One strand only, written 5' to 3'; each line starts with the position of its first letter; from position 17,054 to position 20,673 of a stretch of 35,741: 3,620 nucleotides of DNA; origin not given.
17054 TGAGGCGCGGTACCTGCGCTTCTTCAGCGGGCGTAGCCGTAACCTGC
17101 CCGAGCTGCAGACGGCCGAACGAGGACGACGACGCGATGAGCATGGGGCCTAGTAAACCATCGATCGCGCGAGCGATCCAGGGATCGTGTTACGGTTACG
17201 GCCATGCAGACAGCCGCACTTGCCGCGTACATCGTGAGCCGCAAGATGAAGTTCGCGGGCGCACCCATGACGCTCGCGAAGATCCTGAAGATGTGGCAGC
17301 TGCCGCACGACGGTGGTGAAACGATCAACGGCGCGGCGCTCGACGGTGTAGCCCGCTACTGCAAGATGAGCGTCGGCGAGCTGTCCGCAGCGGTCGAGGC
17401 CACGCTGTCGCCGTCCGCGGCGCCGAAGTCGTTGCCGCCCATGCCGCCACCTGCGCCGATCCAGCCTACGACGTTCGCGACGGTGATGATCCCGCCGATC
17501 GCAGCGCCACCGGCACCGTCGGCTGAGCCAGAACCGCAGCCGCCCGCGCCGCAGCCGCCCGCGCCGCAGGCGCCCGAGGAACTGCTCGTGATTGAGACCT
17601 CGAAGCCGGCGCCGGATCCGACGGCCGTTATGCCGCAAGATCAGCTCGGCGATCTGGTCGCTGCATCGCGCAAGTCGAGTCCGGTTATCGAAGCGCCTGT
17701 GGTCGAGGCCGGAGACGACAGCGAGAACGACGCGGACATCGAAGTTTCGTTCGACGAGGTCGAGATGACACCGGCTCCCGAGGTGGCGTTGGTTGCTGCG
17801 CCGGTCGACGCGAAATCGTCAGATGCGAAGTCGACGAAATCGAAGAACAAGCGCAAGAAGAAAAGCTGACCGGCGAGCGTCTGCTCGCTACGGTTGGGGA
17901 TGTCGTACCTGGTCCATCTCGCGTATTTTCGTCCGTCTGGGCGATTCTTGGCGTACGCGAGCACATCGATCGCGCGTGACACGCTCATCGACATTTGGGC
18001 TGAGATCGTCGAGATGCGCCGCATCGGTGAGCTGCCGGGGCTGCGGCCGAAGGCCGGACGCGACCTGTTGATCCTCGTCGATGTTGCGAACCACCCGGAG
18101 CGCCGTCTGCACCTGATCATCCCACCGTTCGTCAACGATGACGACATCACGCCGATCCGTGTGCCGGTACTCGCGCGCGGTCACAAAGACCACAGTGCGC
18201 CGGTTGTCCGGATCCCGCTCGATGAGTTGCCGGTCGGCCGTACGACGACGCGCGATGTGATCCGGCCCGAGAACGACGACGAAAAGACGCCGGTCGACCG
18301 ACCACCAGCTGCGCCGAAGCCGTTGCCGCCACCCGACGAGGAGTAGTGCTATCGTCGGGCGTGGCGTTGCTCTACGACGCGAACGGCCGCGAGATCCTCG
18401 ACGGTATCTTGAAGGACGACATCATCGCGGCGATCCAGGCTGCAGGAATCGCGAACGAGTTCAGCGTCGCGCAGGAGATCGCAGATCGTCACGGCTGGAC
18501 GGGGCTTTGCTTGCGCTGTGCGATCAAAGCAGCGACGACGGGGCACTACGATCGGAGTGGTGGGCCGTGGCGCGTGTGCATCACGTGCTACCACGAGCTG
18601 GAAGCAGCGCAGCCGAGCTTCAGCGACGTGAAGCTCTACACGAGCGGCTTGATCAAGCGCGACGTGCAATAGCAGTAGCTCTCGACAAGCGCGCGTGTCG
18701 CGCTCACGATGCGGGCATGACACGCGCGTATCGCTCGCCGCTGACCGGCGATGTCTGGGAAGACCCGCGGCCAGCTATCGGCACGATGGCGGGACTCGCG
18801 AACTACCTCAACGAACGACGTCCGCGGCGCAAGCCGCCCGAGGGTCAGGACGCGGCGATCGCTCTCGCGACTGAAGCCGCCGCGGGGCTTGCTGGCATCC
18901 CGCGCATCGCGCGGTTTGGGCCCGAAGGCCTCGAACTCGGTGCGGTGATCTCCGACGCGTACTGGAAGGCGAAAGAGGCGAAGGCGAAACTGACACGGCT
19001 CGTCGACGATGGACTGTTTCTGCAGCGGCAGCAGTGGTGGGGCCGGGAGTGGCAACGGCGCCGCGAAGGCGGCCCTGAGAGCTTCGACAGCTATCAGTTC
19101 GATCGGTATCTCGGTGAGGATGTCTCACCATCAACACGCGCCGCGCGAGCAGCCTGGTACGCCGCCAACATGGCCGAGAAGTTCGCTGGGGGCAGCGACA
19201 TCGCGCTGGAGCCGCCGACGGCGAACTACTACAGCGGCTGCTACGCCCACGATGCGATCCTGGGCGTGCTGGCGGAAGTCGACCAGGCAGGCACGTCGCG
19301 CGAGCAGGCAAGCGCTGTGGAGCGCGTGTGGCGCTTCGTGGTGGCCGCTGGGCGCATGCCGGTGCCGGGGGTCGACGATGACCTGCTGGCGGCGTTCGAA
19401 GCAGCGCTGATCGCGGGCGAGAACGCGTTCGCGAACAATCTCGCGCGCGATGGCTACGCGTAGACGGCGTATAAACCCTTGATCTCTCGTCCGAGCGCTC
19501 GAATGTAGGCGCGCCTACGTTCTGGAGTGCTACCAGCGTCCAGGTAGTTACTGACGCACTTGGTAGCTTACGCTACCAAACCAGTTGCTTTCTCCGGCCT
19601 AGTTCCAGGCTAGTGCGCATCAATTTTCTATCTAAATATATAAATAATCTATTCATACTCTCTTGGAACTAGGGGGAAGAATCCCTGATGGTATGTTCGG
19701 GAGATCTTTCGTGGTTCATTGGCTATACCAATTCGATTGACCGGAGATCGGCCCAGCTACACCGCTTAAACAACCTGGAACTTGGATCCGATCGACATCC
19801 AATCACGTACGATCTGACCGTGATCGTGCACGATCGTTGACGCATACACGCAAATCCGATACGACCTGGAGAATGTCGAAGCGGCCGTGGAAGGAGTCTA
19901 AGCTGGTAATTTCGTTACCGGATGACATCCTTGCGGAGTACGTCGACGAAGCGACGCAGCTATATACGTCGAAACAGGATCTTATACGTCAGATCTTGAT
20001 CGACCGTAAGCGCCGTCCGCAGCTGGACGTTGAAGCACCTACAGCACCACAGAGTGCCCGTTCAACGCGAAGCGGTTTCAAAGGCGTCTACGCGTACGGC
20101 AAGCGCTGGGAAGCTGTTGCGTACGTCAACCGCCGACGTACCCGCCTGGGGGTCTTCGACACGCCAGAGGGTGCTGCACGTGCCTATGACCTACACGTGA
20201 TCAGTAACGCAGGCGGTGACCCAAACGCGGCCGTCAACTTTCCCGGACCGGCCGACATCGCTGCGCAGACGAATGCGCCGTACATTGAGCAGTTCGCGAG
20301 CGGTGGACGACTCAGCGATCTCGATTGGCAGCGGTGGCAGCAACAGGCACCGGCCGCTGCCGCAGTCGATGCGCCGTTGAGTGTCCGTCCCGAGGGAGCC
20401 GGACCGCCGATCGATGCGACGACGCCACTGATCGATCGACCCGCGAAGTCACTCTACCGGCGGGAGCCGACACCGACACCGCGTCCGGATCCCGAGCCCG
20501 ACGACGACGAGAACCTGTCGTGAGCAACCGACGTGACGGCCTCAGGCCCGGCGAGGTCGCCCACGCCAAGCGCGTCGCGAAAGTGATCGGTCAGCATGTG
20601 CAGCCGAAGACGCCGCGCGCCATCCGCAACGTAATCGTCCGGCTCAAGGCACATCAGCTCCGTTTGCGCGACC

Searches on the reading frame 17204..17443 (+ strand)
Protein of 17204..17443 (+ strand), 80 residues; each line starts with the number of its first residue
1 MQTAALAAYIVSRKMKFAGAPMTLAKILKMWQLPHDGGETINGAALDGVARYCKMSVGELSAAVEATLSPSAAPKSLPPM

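Call 75: find_homologous_proteins(query=window:17204-17443:+, max_evalue=0.001)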
Query window:17204-17443:+: 1 candidates shared short words with the query, none scored E <= 0.001.
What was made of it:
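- Tried and rejected: The word-indexed protein search found no homologue of the 17204 N-terminal domain (call 75).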

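Call 80: predict_structure(protein=window:17204-17443:+)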
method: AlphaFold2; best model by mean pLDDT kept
length: 80 residues; sequences in the alignment: 1
mean_pLDDT: 62.8   pTM: 0.44
mean pLDDT of the five models: 62.8, 59.3, 56.6, 56.4, 55.0
residues with pLDDT >= 90: 0; 70-90: 30; 50-70: 31; < 50: 19
segments of 3 or more residues with pLDDT < 50: 32-36, 70-80
pLDDT, mean of each block of 10 residues (from residue 1): 58 71 71 52 69 74 64 42
secondary structure, 60 per line:
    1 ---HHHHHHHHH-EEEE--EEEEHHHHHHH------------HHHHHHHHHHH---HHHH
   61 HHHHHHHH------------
elements in order: H4-12 E14-17 E20-23 H24-30 H43-53 H57-68
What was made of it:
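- Tried and rejected: The single-sequence AF2 model was poor, with pLDDT of 63 (call 80).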

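Call 81: search_protein_representatives(protein=window:17204-17443:+)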
Query: 80 residues. Proteins with E-value up to 0.001 (for the whole library): 12; up to 1e-10: 4; up to 1e-30: 0. The best 12 are listed.
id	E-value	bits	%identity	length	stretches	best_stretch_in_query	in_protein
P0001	8.9e-25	102.1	69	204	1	1-78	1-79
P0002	6.6e-17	77.2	58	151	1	1-78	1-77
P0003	1.9e-16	75.7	61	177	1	2-67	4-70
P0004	5.6e-11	58.4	47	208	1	2-78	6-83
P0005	1.6e-10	57.0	46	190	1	1-79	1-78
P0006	6.8e-08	48.6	45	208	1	2-78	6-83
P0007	1.8e-07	47.3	56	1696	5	23-53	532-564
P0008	3.0e-07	46.6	46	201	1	2-75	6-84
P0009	4.7e-07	46.0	42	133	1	2-77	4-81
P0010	1.2e-06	44.7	42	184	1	1-74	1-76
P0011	1.2e-05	41.5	29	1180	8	4-44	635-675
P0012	3.8e-05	39.9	43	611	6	36-63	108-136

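Call 84: find_encoding_contigs(protein=P0005, flank=10000, max_places=3)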
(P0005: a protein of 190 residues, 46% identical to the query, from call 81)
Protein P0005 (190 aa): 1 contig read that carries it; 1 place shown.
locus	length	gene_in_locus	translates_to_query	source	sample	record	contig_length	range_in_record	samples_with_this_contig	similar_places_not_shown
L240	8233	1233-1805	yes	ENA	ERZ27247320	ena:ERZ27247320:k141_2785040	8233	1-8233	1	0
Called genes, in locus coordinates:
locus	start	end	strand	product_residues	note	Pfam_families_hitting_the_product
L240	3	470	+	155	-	?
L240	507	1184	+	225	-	-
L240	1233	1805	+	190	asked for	-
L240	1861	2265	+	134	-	-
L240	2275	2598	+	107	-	-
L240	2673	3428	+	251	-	-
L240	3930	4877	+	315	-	PF13455:MUG113, PF00847:AP2 (weak)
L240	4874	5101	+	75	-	-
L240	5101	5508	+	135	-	-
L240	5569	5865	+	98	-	-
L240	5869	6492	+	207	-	-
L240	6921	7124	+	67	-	-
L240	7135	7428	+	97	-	-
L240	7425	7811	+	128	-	-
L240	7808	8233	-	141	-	?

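Call 85: find_encoding_contigs(protein=P0008, flank=10000, max_places=3)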
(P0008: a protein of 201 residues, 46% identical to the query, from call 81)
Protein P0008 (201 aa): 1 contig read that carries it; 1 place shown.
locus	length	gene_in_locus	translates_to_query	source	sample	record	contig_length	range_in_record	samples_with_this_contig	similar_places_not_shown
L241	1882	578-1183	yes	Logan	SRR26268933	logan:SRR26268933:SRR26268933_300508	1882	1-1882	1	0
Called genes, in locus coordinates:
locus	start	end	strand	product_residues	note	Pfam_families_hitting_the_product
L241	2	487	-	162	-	?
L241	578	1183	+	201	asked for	-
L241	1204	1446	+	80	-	-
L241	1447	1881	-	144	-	?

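Call 87: find_encoding_contigs(protein=P0010, flank=10000, max_places=3)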
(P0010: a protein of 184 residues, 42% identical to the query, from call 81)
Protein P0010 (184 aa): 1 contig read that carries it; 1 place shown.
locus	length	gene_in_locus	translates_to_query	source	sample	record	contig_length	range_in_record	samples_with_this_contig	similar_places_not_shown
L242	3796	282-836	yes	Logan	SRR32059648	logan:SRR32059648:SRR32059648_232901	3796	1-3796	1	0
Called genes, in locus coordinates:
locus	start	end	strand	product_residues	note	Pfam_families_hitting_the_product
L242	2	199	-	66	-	?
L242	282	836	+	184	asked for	-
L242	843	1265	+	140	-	-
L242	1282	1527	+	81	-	-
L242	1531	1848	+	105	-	-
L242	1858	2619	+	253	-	-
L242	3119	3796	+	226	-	?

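Call 88: find_encoding_contigs(protein=P0009, flank=10000, max_places=3)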
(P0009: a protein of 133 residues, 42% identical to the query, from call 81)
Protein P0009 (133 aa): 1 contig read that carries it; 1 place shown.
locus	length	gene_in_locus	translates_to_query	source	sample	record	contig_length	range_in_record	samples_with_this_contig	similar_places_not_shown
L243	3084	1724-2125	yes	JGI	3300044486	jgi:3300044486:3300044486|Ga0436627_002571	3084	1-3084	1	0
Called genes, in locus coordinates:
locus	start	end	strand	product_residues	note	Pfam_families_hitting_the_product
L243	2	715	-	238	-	?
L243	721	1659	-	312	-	-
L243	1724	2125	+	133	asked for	-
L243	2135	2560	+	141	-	-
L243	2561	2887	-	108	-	-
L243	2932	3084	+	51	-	?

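Call 89: find_encoding_contigs(protein=P0006, flank=10000, max_places=3)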
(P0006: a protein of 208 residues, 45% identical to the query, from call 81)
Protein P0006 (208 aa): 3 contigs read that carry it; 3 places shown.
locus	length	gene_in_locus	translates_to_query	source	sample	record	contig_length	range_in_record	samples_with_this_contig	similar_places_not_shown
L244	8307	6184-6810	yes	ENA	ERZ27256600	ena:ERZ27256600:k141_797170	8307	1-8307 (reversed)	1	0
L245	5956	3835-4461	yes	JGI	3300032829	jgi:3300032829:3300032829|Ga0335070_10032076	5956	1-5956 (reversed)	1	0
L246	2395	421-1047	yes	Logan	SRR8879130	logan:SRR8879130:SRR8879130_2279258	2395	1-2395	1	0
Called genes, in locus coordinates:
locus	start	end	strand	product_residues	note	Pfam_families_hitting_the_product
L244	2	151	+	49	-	?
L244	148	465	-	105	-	-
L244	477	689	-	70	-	-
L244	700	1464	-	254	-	-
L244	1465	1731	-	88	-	-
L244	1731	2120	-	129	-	-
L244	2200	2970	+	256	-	-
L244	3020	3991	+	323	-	-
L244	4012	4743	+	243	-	-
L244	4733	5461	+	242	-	-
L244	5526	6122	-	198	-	-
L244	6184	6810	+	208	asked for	-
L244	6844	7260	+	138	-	-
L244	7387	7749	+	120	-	-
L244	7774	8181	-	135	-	-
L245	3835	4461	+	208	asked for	-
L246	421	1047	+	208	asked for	-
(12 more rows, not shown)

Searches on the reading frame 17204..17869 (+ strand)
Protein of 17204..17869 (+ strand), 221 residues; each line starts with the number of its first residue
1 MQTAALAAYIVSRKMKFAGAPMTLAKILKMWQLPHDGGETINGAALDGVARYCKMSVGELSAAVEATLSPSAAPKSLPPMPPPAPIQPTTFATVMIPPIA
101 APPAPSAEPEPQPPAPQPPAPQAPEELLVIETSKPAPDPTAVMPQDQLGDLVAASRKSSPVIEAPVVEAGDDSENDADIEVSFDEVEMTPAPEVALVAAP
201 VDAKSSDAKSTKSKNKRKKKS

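Call 12: search_protein_families(library=pfam, proteins=[window:17204-17869:+], max_evalue=0.01)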
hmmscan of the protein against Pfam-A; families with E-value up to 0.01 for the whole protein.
window:17204-17869:+ (221 aa): 0 families

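Call 13: search_protein_families(library=phrogs, proteins=[window:17204-17869:+], max_evalue=0.001)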
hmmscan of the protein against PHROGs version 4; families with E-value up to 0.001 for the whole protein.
window:17204-17869:+ (221 aa): 0 families

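Call 73: find_related_loci(query=window:17204-17869:+, collection=viral_contigs, flank=10000)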
Query window:17204-17869:+ (221 aa) in viral_contigs; peptide patterns used: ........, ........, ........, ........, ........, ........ (x = any residue, [..] = any of these).
69 stretches matched a pattern, but none encodes a relative of the query by tblastn (E <= 1e-3).

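Call 91: predict_structure(alignment_id=A1)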
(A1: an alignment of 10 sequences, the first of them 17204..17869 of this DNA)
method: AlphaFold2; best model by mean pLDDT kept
length: 221 residues; sequences in the alignment: 10
mean_pLDDT: 64.4   pTM: 0.33
mean pLDDT of the five models: 64.4, 63.6, 63.1, 61.6, 60.0
residues with pLDDT >= 90: 28; 70-90: 41; 50-70: 104; < 50: 48
segments of 3 or more residues with pLDDT < 50: 71-76, 127-136, 167-173, 195-199, 201-207
pLDDT, mean of each block of 10 residues (from residue 1): 88 89 91 82 90 91 79 53 62 57 59 65 52 49 55 54 48 49 54 48 47 54 48
secondary structure, 60 per line:
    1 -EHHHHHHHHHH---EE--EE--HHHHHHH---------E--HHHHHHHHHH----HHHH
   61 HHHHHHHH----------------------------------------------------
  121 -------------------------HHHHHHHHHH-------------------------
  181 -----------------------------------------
elements in order: H3-12 H24-30 H43-52 H57-68 H146-155
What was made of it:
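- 17204..17869 (+): Weak candidate for the regulator (or simply the most constant target). It has a 70-residue helical N-terminal domain, a long disordered Pro/Ala-rich linker, an acidic segment and a Lys-rich tail. The AF2 model has pLDDT of about 79-91 over residues 1-70 (call 91).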

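Call 93: fold_search(model_id=the predicted structure, library=pdb)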
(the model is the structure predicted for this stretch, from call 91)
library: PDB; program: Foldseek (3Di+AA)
matches with E <= 10: 145; with E <= 0.001: 0
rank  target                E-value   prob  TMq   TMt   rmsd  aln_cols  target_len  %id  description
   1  3qwg_A                2.5e-01  0.80  0.22  0.44   3.7        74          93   14  Crystal structure of EspRdelta10, C-terminal 10 amino acids deletion mutant of EspR transcription factor from Mycobact (released 2011-09-14)
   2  3r1f_C                2.7e-01  0.75  0.22  0.35   3.8        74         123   14  Crystal structure of a key regulator of virulence in Mycobacterium tuberculosis (released 2011-08-03)
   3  3r1f_I                3.1e-01  0.66  0.22  0.35   4.6        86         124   14  Crystal structure of a key regulator of virulence in Mycobacterium tuberculosis (released 2011-08-03)
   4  3qf3_D                4.0e-01  0.66  0.22  0.34   3.7        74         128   14  Crystal structure of EspR transcription factor from mycobacterium tuberculosis (released 2011-09-14)
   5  3qf3_C                4.3e-01  0.60  0.23  0.35   4.4        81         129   12  Crystal structure of EspR transcription factor from mycobacterium tuberculosis (released 2011-09-14)
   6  3qf3_A                5.5e-01  0.54  0.23  0.35   4.4        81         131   12  Crystal structure of EspR transcription factor from mycobacterium tuberculosis (released 2011-09-14)
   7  3r1f_A                5.9e-01  0.35  0.20  0.33   6.8        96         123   12  Crystal structure of a key regulator of virulence in Mycobacterium tuberculosis (released 2011-08-03)
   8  3r1f_O                7.7e-01  0.47  0.22  0.44   3.8        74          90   14  Crystal structure of a key regulator of virulence in Mycobacterium tuberculosis (released 2011-08-03)
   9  3r1f_Q                7.7e-01  0.41  0.22  0.36   5.0        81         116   12  Crystal structure of a key regulator of virulence in Mycobacterium tuberculosis (released 2011-08-03)
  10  3f51_A                1.0e+00  0.35  0.20  0.40   5.2        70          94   14  Crystal Structure of the clp gene regulator ClgR from Corynebacterium glutamicum (released 2008-11-18)
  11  3f51_C                1.1e+00  0.33  0.20  0.41   5.2        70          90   14  Crystal Structure of the clp gene regulator ClgR from Corynebacterium glutamicum (released 2008-11-18)
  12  3r1f_E                1.1e+00  0.33  0.21  0.34   3.8        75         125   15  Crystal structure of a key regulator of virulence in Mycobacterium tuberculosis (released 2011-08-03)
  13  3f51_D                1.4e+00  0.33  0.21  0.43   3.8        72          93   15  Crystal Structure of the clp gene regulator ClgR from Corynebacterium glutamicum (released 2008-11-18)
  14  3r1f_P                1.4e+00  0.30  0.23  0.45   4.3        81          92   12  Crystal structure of a key regulator of virulence in Mycobacterium tuberculosis (released 2011-08-03)
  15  3r1f_R                1.4e+00  0.30  0.23  0.37   4.3        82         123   12  Crystal structure of a key regulator of virulence in Mycobacterium tuberculosis (released 2011-08-03)
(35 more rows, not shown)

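Call 94: search_solved_structures(query=A1, max_evalue=10)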
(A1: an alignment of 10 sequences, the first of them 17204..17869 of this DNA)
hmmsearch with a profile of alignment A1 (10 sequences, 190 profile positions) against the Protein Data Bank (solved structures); distinct sequences matched with E-value up to 10: 0.
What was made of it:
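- Tried and rejected: A profile search of PDB sequences was empty (call 94).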

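Call 95: search_protein_families(library=pfam, alignment_id=A1, max_evalue=1)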
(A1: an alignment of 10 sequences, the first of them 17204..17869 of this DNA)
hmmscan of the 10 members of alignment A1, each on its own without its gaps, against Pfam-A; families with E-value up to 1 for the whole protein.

A. member 1, window:17204-17869:+ (221 aa): 0 families

B. families by the number of members that match (of 10 scanned): 7 families
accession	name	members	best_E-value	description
PF13443.12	HTH_26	1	0.069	Cro/C1-type HTH DNA-binding domain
PF05491.19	RuvB_C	1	0.088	RuvB C-terminal winged helix domain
PF01765.24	RRF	1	0.19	Ribosome recycling factor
PF04545.22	Sigma70_r4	1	0.21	Sigma-70, region 4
PF25507.1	OB_POT1A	1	0.22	POT1A-like, OB fold domain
PF01213.24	CAP_N-CM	1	0.23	CAP N-terminal conserved motif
PF21827.1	New_glue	1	0.53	New glue protein family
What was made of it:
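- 17204..17869 (+): There is no Pfam hit (call 95).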

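Call 99: fold_search(model_id=the predicted structure, library=viral)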
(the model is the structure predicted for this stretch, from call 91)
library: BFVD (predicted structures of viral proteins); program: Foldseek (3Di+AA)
matches with E <= 10: 42; with E <= 0.001: 0
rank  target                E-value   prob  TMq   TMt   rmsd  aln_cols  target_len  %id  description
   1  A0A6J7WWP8            4.5e-01  0.51  0.22  0.21   5.5        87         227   16  TtrR Response regulator [uncultured Caudovirales phage]
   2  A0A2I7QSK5            6.3e-01  0.10  0.10  0.15  15.0        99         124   17  (no name in the UniProt tables at hand)
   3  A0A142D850            1.3e+00  0.03  0.11  0.06  32.1       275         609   15  RNA-directed RNA polymerase [Leviviridae sp.]
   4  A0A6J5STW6            1.4e+00  0.25  0.20  0.40   5.8        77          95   14  Couple_hipB, transcriptional regulator, y4mF family [uncultured Caudovirales phage]
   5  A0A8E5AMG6            2.0e+00  0.03  0.13  0.03  50.2       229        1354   17  Protein ORF86 [Anguillid herpesvirus 1]
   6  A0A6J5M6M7            2.2e+00  0.18  0.22  0.49   4.6        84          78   12  HTH_XRE domain containing protein [uncultured Caudovirales phage]
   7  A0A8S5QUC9            2.2e+00  0.12  0.19  0.36  10.5        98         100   16  Helix-turn-helix domain protein [Siphoviridae sp. ct5co22]
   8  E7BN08                2.2e+00  0.03  0.12  0.07  30.3       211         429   18  (no name in the UniProt tables at hand)
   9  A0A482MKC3            2.2e+00  0.02  0.10  0.10  26.3       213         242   16  RNA polymerase [Burkholderia phage BcepSauron]
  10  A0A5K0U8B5            2.7e+00  0.03  0.10  0.06  37.4       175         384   15  Uncharacterized protein [Yasminevirus sp. GU-2018]
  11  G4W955                2.8e+00  0.09  0.18  0.27  12.3        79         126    9  DNA binding protein [Tetrasphaera phage TJE1]
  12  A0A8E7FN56            3.2e+00  0.06  0.13  0.22  15.5       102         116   19  (no name in the UniProt tables at hand)
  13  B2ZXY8                3.2e+00  0.06  0.18  0.22  26.5       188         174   19  Uncharacterized protein [Ralstonia phage phiRSL1]
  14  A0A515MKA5            3.9e+00  0.08  0.21  0.33  18.7       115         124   14  Immunity repressor [Rhodococcus phage Whack]
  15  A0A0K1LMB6            3.9e+00  0.01  0.08  0.06  39.8       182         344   12  (no name in the UniProt tables at hand)
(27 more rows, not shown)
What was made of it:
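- Tried and rejected: The model built from an alignment was good for residues 1-70, but Foldseek matches in PDB and in BFVD were all non-significant (calls 93, 99).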

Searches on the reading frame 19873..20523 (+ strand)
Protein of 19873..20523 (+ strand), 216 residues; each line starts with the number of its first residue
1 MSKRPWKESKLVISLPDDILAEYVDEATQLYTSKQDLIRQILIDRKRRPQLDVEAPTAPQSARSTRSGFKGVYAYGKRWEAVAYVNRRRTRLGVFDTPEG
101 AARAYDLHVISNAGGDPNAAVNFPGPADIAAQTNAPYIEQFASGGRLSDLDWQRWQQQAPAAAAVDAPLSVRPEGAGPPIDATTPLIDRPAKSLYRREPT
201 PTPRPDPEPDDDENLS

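Call 32: search_protein_families(library=pfam, proteins=[window:19873-20523:+], max_evalue=0.01)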
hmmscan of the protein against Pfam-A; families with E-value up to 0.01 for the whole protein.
window:19873-20523:+ (216 aa): 1 family
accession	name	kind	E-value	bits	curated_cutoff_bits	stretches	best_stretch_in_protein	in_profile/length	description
PF00847.26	AP2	-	2.1e-05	25.1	33.3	1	67-109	1-48/54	AP2 domain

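Call 72: find_related_loci(query=window:19873-20523:+, collection=viral_contigs, flank=10000)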
Query window:19873-20523:+ (216 aa) in viral_contigs; peptide patterns used: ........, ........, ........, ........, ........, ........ (x = any residue, [..] = any of these).
58 stretches matched a pattern; 1 encode a relative of the query (tblastn E <= 1e-3); 1 distinct loci.
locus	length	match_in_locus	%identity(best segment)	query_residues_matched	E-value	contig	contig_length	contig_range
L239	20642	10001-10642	69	1-216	7e-89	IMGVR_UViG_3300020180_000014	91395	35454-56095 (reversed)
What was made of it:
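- Tried and rejected: find_related_loci with single proteins reached only the closest relative, or nothing (calls 72, 73).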
